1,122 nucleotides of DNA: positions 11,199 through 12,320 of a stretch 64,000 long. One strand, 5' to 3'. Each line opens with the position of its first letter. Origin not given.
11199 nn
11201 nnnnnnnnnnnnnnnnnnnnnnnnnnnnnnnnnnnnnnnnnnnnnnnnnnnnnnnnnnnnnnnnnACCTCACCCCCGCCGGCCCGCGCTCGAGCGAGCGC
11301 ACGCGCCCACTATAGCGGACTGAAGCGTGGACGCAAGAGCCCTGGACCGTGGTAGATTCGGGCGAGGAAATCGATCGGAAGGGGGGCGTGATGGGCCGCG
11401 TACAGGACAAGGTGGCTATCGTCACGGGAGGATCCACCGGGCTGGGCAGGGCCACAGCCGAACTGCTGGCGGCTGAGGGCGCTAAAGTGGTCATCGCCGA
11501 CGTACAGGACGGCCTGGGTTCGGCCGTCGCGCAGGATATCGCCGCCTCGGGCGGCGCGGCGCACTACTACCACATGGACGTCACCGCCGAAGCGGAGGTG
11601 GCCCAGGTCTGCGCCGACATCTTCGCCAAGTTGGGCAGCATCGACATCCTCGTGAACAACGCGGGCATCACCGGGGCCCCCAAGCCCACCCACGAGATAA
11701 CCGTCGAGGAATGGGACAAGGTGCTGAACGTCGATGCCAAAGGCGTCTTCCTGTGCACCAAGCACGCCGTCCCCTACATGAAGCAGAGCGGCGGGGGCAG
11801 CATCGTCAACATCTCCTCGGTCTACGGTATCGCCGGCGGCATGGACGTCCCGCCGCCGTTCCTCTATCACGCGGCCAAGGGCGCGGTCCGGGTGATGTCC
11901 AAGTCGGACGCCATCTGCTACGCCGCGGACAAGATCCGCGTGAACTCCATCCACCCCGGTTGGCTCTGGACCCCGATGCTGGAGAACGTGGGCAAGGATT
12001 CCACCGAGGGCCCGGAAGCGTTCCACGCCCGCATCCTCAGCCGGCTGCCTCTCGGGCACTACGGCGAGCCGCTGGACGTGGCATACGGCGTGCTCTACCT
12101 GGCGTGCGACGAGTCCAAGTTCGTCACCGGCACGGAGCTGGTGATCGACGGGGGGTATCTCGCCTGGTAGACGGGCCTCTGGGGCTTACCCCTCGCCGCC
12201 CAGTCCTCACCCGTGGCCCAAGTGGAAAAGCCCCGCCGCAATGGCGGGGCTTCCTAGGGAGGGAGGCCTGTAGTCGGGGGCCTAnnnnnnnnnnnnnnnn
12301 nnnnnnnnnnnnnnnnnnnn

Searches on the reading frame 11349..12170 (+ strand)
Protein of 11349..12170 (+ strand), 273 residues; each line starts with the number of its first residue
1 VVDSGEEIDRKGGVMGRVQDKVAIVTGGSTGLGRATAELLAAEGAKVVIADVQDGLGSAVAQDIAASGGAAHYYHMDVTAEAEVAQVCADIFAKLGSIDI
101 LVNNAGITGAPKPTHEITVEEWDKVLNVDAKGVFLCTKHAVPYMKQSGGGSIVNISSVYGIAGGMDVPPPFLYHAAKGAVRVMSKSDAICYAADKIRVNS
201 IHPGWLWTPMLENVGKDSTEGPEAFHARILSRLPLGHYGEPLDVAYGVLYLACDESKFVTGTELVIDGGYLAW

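Call 18: search_protein_families(library=pfam, proteins=[window:11349-12170:+], max_evalue=0.001)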
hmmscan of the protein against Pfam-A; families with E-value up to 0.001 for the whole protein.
window:11349-12170:+ (273 aa): 4 families
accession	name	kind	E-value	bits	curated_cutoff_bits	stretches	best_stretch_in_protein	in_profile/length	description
PF13561.12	adh_short_C2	-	2e-62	211.3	27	1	30-270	6-235/236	Enoyl-(Acyl carrier protein) reductase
PF00106.31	adh_short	-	7e-54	182.7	26.6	1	21-217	1-193/195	short chain dehydrogenase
PF08659.16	KR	-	3.8e-11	43.7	22.6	1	24-163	4-142/180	KR domain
PF23441.1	SDR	-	1.4e-08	34.9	27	1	22-270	9-255/258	SDR-like rossmann domain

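Call 64: search_solved_structures(query=window:11349-12170:+, max_evalue=1e-20)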
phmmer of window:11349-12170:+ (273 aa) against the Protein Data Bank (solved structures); distinct sequences matched with E-value up to 1e-20: 384 (the best 60 are shown).
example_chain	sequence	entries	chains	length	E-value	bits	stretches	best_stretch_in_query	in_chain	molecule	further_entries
7ejh_A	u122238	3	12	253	5e-51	177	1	13-272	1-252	3-alpha-(Or 20-beta)-hydroxysteroid dehydrogenase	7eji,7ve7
4rf2_A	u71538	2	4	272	1.1e-50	175.9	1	12-272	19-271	NADPH dependent R-specific alcohol dehydrogenase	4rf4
4rf5_A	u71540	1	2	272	1.1e-50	175.8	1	12-272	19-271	NADPH dependent R-specific alcohol dehydrogenase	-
4rf3_A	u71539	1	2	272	1.9e-50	175.1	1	12-272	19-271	NADPH dependent R-specific alcohol dehydrogenase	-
7p36_A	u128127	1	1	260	3.1e-50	174.4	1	13-272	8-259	NADPH dependent R-specific alcohol dehydrogenase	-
7p7y_A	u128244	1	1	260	3.2e-50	174.4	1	13-272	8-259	NADPH dependent R-specific alcohol dehydrogenase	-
8kcn_A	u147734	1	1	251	5e-50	173.7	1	17-272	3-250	NADP-dependent (R)-specific alcohol dehydrogenase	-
7vdo_D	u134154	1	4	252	9.6e-50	172.8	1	16-272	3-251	3-alpha-(Or 20-beta)-hydroxysteroid dehydrogenase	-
7ejj_A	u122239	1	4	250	1.5e-49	172.2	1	17-272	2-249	3-alpha-(Or 20-beta)-hydroxysteroid dehydrogenase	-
1zjy_A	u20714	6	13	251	4.6e-49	170.6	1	17-272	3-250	R-specific alcohol dehydrogenase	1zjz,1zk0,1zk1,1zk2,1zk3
8za3_A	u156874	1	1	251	9.1e-49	169.6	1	17-272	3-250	R-specific alcohol dehydrogenase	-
6y0z_A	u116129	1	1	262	2.1e-48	168.4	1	12-272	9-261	R-specific alcohol dehydrogenase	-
6y10_A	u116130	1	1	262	3e-48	167.9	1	12-272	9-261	R-specific alcohol dehydrogenase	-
6y1c_A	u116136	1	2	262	3.4e-48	167.7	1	12-272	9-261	R-specific alcohol dehydrogenase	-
8za1_A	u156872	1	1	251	4.4e-48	167.4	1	17-272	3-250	R-specific alcohol dehydrogenase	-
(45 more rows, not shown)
